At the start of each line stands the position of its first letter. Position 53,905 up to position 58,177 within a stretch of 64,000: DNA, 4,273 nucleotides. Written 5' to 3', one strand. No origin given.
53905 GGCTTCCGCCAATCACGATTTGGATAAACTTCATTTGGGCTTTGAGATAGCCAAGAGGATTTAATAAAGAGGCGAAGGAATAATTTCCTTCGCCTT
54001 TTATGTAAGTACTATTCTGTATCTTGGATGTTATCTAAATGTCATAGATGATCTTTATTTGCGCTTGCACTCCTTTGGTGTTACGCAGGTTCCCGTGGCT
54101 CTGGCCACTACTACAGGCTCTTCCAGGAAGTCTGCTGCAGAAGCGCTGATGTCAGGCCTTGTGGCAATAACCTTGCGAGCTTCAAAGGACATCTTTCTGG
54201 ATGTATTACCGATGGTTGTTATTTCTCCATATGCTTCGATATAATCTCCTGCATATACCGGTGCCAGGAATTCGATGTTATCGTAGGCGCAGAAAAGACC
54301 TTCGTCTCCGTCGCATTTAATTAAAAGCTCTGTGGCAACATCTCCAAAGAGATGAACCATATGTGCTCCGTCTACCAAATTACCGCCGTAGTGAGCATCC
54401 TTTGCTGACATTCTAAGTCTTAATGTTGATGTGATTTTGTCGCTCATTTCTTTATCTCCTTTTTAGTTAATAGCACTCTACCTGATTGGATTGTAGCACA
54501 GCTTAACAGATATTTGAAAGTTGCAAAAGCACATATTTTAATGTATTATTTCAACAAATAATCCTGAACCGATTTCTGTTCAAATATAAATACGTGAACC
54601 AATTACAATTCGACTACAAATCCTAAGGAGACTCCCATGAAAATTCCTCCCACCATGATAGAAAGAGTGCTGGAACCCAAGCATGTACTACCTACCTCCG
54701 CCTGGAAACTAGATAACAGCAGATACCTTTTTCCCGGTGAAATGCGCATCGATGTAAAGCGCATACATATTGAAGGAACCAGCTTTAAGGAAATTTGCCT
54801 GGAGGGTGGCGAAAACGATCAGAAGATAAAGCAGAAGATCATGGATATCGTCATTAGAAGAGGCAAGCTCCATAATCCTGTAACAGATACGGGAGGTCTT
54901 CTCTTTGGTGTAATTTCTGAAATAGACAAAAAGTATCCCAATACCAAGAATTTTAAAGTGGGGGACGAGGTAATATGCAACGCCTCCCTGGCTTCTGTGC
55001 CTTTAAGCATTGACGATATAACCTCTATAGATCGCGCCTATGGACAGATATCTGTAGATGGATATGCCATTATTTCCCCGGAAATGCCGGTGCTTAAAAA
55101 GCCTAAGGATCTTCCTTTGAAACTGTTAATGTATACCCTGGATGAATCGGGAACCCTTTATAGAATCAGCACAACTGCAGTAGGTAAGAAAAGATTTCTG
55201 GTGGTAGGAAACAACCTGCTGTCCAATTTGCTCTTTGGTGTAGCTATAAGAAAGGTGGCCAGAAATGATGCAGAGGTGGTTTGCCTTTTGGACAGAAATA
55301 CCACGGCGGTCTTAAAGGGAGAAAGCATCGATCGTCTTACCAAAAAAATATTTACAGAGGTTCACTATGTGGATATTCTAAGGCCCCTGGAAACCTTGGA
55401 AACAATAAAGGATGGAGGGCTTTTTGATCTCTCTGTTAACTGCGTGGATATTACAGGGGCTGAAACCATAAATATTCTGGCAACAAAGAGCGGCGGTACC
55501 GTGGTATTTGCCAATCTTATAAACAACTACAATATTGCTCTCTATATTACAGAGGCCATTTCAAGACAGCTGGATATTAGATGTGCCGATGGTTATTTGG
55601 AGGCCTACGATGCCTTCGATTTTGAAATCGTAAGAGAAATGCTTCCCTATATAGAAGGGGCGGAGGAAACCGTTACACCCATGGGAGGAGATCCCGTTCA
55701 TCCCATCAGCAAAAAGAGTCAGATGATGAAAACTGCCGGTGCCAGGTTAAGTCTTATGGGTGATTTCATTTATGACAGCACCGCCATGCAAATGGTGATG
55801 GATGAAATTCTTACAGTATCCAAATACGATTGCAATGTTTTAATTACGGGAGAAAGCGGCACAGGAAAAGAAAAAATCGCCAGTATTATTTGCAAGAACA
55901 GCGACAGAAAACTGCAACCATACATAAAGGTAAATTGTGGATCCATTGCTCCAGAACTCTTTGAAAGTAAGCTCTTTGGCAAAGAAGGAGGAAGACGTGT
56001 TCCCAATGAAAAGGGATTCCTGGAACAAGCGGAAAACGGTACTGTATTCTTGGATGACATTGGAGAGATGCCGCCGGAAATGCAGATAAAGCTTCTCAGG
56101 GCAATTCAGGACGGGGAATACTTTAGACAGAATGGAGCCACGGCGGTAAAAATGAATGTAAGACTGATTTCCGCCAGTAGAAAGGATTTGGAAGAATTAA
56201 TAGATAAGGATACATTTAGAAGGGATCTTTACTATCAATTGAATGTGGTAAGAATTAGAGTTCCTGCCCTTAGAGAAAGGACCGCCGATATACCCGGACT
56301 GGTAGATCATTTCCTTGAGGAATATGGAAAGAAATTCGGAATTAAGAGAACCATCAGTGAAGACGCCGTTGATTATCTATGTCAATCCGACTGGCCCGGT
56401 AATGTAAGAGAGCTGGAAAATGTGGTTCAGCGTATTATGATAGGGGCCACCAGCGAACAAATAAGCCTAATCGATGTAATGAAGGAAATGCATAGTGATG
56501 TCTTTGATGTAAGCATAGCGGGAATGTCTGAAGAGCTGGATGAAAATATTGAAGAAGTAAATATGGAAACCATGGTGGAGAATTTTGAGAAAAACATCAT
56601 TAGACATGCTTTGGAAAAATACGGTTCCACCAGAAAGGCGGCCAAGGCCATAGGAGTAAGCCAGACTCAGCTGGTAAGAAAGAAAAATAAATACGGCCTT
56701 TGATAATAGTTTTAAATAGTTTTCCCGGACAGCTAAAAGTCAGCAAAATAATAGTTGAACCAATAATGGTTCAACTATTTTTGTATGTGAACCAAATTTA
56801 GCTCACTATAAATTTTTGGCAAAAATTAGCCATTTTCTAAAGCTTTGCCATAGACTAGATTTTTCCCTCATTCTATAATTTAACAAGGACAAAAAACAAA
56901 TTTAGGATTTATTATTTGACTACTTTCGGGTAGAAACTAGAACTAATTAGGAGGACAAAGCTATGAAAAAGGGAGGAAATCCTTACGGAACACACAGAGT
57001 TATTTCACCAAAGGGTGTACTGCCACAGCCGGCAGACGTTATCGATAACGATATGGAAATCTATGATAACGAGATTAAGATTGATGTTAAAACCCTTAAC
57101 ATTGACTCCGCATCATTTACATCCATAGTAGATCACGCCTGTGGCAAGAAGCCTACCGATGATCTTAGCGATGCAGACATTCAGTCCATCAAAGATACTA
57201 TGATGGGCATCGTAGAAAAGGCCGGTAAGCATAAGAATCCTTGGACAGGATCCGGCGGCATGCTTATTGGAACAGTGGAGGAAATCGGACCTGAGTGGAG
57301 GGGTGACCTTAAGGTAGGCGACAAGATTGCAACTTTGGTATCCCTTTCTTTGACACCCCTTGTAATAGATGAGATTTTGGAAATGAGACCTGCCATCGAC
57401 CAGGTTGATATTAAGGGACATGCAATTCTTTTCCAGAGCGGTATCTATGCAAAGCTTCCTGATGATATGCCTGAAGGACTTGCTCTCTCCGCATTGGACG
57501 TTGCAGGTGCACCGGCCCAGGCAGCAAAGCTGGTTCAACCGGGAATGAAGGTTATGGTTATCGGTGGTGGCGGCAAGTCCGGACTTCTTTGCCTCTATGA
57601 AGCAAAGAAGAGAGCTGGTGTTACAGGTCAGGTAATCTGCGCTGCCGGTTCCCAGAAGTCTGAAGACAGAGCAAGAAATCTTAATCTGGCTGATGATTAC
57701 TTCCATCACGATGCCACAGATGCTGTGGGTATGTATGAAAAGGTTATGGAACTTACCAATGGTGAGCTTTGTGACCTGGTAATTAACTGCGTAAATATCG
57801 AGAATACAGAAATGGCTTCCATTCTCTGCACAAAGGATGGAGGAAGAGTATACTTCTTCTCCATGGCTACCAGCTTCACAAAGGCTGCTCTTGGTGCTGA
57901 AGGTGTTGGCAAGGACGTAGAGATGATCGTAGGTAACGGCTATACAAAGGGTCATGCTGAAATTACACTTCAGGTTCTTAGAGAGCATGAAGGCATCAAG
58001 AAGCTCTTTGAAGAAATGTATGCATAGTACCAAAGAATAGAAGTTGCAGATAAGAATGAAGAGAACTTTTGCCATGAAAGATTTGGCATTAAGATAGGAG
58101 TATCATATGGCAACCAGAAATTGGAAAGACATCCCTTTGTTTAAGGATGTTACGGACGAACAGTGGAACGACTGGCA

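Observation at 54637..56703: Lysine-fermentation regulator built from a copy of the pathway's own enzyme: Kdd-like sensor + degenerate AAA+ + TyrR-like HTH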

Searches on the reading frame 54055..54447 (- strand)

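Call 4: search_protein_families(library=pfam, proteins=[window:54055-54447:-], max_evalue=0.01)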
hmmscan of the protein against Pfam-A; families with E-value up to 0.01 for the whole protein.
window:54055-54447:- (130 aa): 1 family
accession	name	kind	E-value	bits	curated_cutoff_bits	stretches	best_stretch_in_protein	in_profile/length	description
PF03061.28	4HBT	-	2.4e-06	28.2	20.6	1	27-91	6-71/79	Thioesterase superfamily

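Call 86: search_protein_families(library=ncbifam, proteins=[window:54055-54447:-], max_evalue=0.001)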
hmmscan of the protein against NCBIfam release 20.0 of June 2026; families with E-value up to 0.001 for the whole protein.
window:54055-54447:- (130 aa): 2 families
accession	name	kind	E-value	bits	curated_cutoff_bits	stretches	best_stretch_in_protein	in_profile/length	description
NF052389.1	Lys_KAL_CLE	exception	7.8e-59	199.5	725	1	5-130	3-130/440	bifunctional 3-aminobutyryl-CoA ammonia lyase/3-keto-5-aminohexanoate cleavage enzyme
NF052388.1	Lys_ferment_KAL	equivalog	1.4e-57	193.2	160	1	6-124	2-120/120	3-aminobutyryl-CoA ammonia lyase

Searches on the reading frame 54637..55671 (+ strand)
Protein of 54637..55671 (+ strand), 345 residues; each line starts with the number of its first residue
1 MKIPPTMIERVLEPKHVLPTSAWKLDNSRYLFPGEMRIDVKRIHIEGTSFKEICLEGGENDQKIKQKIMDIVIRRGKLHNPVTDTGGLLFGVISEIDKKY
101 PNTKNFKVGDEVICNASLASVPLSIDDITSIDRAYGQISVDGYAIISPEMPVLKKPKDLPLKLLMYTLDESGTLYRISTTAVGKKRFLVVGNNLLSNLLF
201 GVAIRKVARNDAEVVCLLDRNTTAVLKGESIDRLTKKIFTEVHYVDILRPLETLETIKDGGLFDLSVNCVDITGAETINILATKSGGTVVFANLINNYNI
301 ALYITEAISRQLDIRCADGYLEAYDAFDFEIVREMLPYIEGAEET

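Call 16: find_related_loci(query=window:54637-55671:+, collection=genome_contigs, flank=6000)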
Query window:54637-55671:+ (345 aa) in genome_contigs; peptide patterns used: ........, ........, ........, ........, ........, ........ (x = any residue, [..] = any of these).
171 stretches matched a pattern; 3 encode a relative of the query (tblastn E <= 1e-3); 3 distinct loci.
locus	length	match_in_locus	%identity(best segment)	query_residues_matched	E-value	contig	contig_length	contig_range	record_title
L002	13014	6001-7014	75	8-345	4e-177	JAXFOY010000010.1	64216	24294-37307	MAG: Eubacterium sp. isolate SUG2998 k141_4919538, whole genome shotgun sequence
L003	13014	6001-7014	75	8-345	2e-168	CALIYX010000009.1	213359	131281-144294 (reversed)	MAG TPA_asm: uncultured Clostridia bacterium isolate ERR589731_bin.68_CONCOCT_v1.1_MAG genome assembly, contig: ERZ77323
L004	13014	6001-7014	75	8-345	3e-167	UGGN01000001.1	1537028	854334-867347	[Eubacterium] infirmum strain NCTC12940 genome assembly, contig: ERS1502653SCcontig000001, whole genome shotgun sequence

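Call 22: search_protein_representatives(protein=window:54637-55671:+)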
Query: 345 residues. Proteins with E-value up to 0.001 (for the whole library): 699; up to 1e-10: 373; up to 1e-30: 69. The best 150 are listed.
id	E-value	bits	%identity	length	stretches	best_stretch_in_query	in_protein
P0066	9.7e-162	554.3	72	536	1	9-343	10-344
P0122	1.2e-153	527.6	68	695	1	9-345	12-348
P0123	4.4e-107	374.6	50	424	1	10-343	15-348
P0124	3.4e-85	302.7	55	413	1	91-341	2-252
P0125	1.5e-82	294.0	41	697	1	9-342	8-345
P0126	4.1e-76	272.8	39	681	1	8-337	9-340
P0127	1.4e-75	271.1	41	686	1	17-334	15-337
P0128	4.6e-75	269.4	40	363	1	8-340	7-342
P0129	2.0e-68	247.6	54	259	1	122-323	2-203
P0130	1.3e-67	244.9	53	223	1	9-223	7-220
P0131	1.3e-65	238.3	77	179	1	9-149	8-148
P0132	1.3e-65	238.3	42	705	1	10-328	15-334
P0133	1.5e-63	231.5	36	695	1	10-334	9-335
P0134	2.6e-60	220.9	36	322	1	8-314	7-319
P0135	1.5e-59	218.4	39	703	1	10-334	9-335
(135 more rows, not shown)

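Call 69: search_solved_structures(query=window:54637-55671:+, max_evalue=1, show_alignments=1)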
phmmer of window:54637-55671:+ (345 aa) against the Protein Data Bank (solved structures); distinct sequences matched with E-value up to 1: 6.
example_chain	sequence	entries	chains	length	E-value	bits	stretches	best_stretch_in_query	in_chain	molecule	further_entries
7dl3_A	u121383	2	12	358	8.7e-26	94.2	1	9-333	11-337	3,5-diaminohexanoate dehydrogenase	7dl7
7dl0_A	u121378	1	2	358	1.1e-24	90.6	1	9-333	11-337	3,5-diaminohexanoate dehydrogenase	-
7dl1_A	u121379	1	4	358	5.2e-24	88.4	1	9-333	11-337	3,5-diaminohexanoate dehydrogenase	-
4fx7_A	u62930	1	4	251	0.42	13.1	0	228-280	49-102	Imidazole glycerol phosphate synthase subunit HisF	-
3blw_A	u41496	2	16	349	0.85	12.1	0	26-234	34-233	Isocitrate dehydrogenase [NAD] subunit 1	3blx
3blv_A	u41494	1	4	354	0.88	12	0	26-234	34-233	Isocitrate dehydrogenase [NAD] subunit 1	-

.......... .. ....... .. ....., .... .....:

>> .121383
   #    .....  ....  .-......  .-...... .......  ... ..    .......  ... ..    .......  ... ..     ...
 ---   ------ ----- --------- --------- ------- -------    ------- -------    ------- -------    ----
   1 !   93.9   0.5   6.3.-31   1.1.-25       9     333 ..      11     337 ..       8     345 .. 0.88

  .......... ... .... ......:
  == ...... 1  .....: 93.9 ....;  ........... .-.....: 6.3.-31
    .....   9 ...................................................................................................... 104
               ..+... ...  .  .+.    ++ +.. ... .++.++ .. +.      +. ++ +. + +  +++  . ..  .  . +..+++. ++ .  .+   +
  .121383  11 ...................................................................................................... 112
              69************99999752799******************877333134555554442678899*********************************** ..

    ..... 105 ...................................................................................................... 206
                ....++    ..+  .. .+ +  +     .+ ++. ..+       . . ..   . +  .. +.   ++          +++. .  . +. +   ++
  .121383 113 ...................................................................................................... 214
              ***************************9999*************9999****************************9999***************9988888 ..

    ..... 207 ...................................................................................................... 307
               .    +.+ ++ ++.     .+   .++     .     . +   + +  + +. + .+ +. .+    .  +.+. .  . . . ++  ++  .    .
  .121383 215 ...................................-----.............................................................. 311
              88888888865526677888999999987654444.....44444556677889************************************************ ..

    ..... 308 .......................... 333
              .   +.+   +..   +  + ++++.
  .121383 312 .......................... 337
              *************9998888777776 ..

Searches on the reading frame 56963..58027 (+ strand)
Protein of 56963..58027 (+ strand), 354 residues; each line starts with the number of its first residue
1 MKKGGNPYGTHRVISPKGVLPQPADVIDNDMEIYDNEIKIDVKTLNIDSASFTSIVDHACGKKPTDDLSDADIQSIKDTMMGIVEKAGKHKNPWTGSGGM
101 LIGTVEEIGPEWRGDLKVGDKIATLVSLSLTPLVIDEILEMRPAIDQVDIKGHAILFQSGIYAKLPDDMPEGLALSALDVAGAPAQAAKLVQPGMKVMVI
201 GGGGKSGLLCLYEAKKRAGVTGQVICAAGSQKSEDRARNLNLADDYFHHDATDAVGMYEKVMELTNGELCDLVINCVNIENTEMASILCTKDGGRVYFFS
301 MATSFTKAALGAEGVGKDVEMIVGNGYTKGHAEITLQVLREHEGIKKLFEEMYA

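Call 4: search_protein_families(library=pfam, proteins=[window:56963-58027:+], max_evalue=0.01)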
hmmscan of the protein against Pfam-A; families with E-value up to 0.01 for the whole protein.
window:56963-58027:+ (354 aa): 1 family
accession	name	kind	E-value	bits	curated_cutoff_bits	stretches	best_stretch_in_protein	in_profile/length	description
PF00107.32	ADH_zinc_N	-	1.4e-09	38.4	31.8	1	210-301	6-90/129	Zinc-binding dehydrogenase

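Call 5: search_protein_families(library=ncbifam, proteins=[window:56963-58027:+], max_evalue=0.01)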
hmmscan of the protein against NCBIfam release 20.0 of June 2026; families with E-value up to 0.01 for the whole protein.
window:56963-58027:+ (354 aa): 2 families
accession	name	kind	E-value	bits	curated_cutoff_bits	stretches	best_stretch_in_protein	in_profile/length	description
NF052381.1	Lys_ferment_KDD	equivalog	1.1e-72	243.7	200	1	9-192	1-178/178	L-erythro-3,5-diaminohexanoate dehydrogenase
NF041097.1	keto_inos_dh_IolM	equivalog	1.1e-05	24.3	450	1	188-304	201-315/389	scyllo-inosose 3-dehydrogenase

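Call 47: search_solved_structures(query=window:56963-58027:+, max_evalue=0.001, show_alignments=1)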
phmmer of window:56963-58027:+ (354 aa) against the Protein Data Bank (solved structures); distinct sequences matched with E-value up to 0.001: 3.
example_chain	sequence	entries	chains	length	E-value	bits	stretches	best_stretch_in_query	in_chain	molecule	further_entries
7dl3_A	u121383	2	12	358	1.8e-107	362.7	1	1-354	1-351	3,5-diaminohexanoate dehydrogenase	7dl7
7dl0_A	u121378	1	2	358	2.3e-106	359.1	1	1-354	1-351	3,5-diaminohexanoate dehydrogenase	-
7dl1_A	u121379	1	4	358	1.1e-105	356.8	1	1-354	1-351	3,5-diaminohexanoate dehydrogenase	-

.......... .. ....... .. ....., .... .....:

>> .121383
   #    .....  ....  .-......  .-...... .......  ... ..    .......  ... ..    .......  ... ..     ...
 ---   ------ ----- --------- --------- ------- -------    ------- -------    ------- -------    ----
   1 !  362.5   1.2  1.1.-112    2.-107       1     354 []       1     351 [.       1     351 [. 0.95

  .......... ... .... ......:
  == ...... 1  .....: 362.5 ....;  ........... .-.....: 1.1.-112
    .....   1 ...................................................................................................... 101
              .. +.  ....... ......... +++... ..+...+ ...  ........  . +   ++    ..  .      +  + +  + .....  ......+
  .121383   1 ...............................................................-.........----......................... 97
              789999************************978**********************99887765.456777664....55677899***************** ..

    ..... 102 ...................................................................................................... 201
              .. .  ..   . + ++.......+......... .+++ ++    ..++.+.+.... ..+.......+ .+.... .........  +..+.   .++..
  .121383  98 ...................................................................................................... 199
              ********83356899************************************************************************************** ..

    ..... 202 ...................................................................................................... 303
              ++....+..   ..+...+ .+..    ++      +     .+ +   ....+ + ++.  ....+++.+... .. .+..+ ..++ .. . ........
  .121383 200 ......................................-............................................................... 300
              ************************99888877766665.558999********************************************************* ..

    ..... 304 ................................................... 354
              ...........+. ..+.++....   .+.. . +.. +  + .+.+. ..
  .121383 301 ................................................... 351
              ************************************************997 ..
